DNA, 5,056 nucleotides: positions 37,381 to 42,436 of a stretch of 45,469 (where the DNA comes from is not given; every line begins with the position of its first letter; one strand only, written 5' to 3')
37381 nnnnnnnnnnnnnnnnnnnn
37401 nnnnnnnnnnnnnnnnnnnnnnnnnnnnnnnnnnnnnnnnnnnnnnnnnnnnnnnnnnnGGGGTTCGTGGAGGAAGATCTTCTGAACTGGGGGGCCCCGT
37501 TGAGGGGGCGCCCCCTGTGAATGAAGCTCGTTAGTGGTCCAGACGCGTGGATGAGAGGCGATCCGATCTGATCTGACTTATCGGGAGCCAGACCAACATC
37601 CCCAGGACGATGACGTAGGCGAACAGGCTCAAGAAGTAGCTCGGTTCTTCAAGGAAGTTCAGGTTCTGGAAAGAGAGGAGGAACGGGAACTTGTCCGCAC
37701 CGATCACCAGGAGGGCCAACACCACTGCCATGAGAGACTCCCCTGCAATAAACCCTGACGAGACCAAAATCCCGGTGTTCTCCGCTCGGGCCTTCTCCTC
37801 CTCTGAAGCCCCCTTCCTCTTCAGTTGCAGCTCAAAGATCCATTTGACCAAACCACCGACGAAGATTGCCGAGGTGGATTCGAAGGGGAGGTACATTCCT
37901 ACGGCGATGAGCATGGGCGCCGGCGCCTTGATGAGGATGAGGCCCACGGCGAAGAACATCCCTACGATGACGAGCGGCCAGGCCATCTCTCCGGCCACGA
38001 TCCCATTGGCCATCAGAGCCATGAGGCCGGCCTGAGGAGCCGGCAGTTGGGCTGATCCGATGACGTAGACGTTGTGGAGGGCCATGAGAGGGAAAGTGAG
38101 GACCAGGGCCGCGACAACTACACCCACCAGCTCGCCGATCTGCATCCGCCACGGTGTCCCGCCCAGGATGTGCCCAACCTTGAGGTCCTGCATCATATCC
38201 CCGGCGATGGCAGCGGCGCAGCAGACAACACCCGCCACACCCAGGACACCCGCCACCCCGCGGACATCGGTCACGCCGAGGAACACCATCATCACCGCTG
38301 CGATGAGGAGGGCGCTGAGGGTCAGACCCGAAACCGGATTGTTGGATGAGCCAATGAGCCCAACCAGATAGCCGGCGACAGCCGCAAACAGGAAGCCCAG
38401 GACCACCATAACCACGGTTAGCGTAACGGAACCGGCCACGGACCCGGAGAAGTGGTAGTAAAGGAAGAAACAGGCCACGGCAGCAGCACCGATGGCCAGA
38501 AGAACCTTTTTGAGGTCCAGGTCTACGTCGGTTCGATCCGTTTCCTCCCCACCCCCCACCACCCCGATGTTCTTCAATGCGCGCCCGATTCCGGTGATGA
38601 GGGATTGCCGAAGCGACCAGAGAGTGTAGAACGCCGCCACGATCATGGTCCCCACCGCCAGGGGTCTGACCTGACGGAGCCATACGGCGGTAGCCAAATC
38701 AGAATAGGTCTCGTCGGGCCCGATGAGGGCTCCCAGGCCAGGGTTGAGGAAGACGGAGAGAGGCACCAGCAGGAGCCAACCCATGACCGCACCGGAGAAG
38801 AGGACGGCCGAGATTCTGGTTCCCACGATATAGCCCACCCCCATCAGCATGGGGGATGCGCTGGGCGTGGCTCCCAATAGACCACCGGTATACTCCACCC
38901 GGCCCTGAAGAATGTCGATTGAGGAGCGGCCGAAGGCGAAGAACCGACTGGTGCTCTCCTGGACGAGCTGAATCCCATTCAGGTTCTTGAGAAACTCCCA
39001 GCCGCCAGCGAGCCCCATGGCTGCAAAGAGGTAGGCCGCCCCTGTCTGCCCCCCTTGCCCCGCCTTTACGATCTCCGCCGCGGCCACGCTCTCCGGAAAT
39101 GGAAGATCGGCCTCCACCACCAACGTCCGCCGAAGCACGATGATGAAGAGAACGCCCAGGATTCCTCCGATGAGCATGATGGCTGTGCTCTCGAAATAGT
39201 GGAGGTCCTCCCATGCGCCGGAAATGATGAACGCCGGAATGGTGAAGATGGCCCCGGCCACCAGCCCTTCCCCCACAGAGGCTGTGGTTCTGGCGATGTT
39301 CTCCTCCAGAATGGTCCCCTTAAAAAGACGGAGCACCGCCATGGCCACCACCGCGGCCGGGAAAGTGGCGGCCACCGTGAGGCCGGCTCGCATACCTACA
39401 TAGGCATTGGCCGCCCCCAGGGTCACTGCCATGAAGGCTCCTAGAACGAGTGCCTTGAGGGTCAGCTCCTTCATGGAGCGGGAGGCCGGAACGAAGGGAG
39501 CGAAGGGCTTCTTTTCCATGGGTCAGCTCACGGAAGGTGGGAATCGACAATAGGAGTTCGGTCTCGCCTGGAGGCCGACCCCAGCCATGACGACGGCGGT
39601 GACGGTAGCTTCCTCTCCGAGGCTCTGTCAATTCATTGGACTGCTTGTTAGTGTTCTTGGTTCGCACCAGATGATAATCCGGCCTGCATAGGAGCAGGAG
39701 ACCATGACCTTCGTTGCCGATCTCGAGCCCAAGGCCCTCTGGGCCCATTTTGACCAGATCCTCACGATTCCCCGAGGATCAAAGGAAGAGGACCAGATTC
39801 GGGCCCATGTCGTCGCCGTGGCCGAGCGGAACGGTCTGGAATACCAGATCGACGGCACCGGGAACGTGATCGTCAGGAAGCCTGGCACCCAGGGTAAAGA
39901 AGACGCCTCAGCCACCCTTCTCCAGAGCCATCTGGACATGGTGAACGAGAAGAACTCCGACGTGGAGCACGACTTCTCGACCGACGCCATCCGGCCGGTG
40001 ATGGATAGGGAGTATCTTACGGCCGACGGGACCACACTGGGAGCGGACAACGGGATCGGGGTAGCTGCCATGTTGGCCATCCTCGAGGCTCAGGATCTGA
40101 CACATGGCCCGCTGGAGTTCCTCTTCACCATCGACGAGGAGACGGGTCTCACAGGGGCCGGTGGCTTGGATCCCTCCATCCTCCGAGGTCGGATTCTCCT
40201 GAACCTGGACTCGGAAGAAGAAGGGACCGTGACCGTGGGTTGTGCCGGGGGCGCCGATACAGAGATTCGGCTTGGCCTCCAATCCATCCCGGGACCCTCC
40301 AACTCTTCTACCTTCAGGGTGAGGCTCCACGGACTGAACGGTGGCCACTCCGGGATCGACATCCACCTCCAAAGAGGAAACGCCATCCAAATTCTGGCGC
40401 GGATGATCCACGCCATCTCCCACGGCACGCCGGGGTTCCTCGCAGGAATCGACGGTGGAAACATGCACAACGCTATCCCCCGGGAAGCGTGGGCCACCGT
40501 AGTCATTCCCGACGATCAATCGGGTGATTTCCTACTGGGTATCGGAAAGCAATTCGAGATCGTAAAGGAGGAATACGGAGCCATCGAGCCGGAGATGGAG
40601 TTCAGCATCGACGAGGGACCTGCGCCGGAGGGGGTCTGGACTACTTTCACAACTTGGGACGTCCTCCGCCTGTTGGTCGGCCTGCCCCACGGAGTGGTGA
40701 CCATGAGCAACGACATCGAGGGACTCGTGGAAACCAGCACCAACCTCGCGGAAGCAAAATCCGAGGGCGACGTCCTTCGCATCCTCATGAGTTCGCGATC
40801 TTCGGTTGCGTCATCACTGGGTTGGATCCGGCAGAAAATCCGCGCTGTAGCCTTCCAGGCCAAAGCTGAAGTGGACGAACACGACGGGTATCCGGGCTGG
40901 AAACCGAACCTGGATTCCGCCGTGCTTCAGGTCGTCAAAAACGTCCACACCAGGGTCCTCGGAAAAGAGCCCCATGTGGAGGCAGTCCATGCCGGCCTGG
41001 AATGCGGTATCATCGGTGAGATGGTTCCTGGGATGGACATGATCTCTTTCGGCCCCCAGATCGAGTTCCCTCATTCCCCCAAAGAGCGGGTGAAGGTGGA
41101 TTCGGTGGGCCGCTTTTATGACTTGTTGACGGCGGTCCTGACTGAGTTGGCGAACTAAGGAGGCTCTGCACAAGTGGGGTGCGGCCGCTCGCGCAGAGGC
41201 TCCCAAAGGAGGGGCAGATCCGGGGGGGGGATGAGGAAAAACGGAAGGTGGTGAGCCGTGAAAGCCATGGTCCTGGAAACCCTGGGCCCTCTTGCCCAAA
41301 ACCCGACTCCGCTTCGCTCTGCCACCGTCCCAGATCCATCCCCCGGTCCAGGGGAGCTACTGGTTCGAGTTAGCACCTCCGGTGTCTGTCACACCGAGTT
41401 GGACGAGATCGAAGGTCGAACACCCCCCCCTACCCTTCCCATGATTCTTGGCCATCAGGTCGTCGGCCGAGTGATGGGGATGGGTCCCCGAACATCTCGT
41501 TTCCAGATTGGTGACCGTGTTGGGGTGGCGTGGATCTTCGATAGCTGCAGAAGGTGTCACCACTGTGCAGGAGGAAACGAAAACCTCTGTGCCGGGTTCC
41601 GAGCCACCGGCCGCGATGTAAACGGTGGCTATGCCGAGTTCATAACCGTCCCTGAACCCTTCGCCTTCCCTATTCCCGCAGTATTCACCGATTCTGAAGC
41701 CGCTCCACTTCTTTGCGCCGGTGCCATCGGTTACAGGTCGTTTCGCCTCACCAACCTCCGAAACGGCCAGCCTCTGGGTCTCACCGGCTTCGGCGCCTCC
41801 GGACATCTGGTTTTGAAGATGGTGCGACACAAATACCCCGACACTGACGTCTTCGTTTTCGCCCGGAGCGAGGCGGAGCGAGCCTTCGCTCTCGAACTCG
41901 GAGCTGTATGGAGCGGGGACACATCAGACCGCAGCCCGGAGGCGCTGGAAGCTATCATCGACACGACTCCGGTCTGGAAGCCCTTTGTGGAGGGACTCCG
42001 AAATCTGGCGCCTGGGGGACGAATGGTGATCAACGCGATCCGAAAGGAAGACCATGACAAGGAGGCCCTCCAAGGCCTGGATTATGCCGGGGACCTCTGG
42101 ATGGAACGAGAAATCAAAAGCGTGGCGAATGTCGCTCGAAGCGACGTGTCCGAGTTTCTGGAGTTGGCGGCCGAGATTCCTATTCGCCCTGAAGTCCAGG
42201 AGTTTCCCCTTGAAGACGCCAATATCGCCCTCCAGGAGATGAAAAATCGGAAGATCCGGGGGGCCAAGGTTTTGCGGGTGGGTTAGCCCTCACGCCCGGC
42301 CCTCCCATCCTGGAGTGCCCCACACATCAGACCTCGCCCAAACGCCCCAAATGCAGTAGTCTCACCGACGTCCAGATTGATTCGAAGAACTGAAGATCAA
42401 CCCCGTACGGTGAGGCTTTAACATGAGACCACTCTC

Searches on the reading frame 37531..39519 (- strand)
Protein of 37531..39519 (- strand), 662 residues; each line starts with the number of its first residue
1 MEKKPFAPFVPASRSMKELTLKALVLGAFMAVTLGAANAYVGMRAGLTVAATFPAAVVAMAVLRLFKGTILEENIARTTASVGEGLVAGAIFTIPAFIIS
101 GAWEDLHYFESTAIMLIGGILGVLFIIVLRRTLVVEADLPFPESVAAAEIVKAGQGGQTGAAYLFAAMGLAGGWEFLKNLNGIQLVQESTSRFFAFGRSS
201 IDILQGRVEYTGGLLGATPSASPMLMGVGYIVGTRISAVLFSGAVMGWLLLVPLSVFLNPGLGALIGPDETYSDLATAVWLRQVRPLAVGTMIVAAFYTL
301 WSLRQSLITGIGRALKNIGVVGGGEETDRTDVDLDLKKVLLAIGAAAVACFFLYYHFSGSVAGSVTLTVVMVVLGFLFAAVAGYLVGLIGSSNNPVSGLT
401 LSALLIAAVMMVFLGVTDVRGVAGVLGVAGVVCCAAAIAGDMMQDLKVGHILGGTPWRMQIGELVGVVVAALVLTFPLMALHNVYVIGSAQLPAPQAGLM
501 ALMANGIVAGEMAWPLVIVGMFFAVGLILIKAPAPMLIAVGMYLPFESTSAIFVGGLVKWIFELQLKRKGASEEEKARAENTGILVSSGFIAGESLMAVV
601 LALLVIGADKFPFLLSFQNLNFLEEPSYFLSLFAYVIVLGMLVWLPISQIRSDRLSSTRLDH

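Call 42: search_protein_families(library=pfam, proteins=[window:37531-39519:-], max_evalue=0.001)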
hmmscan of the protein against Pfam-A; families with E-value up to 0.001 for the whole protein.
window:37531-39519:- (662 aa): 1 family
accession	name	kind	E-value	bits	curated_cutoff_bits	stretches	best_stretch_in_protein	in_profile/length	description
PF03169.20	OPT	-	2.2e-86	291.4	25.8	1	18-605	1-623/623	OPT oligopeptide transporter protein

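Call 71: search_protein_families(library=ncbifam, proteins=[window:37531-39519:-], max_evalue=0.00001)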
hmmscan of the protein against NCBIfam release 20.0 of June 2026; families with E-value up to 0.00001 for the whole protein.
window:37531-39519:- (662 aa): 2 families
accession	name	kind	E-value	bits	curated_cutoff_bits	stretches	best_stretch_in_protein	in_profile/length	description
TIGR00733.1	TIGR00733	equivalog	2.9e-118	395.9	182.5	1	18-605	1-588/589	OPT family oligopeptide transporter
TIGR00728.1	OPT_sfam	superfamily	1.5e-59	202.3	128.35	2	14-310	12-316/659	OPT family oligopeptide transporter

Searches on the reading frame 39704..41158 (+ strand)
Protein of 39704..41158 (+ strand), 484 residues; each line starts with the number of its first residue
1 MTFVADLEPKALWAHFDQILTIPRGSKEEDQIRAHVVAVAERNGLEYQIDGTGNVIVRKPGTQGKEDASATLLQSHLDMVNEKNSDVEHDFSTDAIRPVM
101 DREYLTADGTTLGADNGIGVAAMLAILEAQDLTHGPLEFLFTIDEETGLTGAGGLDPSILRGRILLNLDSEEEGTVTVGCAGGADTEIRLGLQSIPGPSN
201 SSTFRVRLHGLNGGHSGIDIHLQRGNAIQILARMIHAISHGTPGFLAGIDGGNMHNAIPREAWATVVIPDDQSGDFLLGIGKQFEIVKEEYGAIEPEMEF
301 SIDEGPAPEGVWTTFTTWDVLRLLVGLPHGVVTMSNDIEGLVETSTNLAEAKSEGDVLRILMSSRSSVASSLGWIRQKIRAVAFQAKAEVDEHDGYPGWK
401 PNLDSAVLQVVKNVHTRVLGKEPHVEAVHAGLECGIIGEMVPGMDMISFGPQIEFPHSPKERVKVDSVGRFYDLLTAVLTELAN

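Call 42: search_protein_families(library=pfam, proteins=[window:39704-41158:+], max_evalue=0.001)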
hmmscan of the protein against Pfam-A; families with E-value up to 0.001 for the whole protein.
window:39704-41158:+ (484 aa): 4 families
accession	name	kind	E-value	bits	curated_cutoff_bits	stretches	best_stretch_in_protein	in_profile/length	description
PF01546.33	Peptidase_M20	-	2.9e-16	60.4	24.6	1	72-479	1-204/206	Peptidase family M20/M25/M40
PF07687.19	M20_dimer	-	4.9e-06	26.9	21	1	209-269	4-81/107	Peptidase dimerisation domain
PF04389.22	Peptidase_M28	-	8.1e-06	26.1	21.3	1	54-170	1-94/193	Peptidase family M28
PF05343.19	Peptidase_M42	-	0.00015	21.4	23.2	0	114-153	133-174/292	M42 glutamyl aminopeptidase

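Call 71: search_protein_families(library=ncbifam, proteins=[window:39704-41158:+], max_evalue=0.00001)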
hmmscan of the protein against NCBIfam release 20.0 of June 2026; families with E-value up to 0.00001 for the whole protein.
window:39704-41158:+ (484 aa): 12 families
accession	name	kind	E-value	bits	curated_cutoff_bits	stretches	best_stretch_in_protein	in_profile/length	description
TIGR01893.1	aa-his-dipept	subfamily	2.9e-161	537.4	343.75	1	7-482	1-477/478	beta-Ala-His dipeptidase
NF011600.0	PRK15026.1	equivalog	1.4e-114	383.6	991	1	3-482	3-482/485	cytosol nonspecific dipeptidase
TIGR01883.1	PepT-like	hypoth_equivalog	1.2e-15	57.4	274.25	1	13-174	3-163/361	peptidase T-like protein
TIGR01892.1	AcOrn-deacetyl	equivalog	6.1e-10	38.7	297.7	0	367-478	260-364/365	acetylornithine deacetylase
NF009920.0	PRK13381.1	subfamily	2.8e-09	36.3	293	1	94-190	122-222/412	peptidase T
NF006399.0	PRK08651.1-2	equivalog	5.9e-09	35.4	381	1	385-480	308-402/405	succinyl-diaminopimelate desuccinylase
NF003976.0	PRK05469.1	subfamily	4e-08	32.5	255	1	94-188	119-217/409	tripeptide aminopeptidase PepT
NF006365.0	PRK08588.1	subfamily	6.7e-08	32.2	289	0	73-155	69-149/383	succinyl-diaminopimelate desuccinylase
NF006402.0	PRK08651.1-5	equivalog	6.8e-08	31.9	369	1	27-156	19-140/369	succinyl-diaminopimelate desuccinylase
NF005373.0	PRK06915.1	equivalog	3.2e-07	29.7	428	0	403-480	338-415/422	peptidase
NF005710.0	PRK07522.1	subfamily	1.9e-06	27.3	412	0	375-482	287-388/391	acetylornithine deacetylase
NF003367.0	PRK04443.1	equivalog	8.6e-06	25.3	363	0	17-80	14-72/349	[LysW]-lysine hydrolase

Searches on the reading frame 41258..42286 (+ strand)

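Call 42: search_protein_families(library=pfam, proteins=[window:41258-42286:+], max_evalue=0.001)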
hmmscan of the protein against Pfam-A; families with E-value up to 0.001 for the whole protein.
window:41258-42286:+ (342 aa): 3 families
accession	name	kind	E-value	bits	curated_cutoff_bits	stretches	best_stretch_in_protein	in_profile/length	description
PF08240.17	ADH_N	-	1.1e-26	93.6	23.5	1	30-140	1-103/104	Alcohol dehydrogenase GroES-like domain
PF00107.32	ADH_zinc_N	-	0.00053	20.4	31.8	0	197-305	16-128/129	Zinc-binding dehydrogenase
PF13602.12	ADH_zinc_N_2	-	0.00074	20.9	27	0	227-335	21-130/134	Zinc-binding dehydrogenase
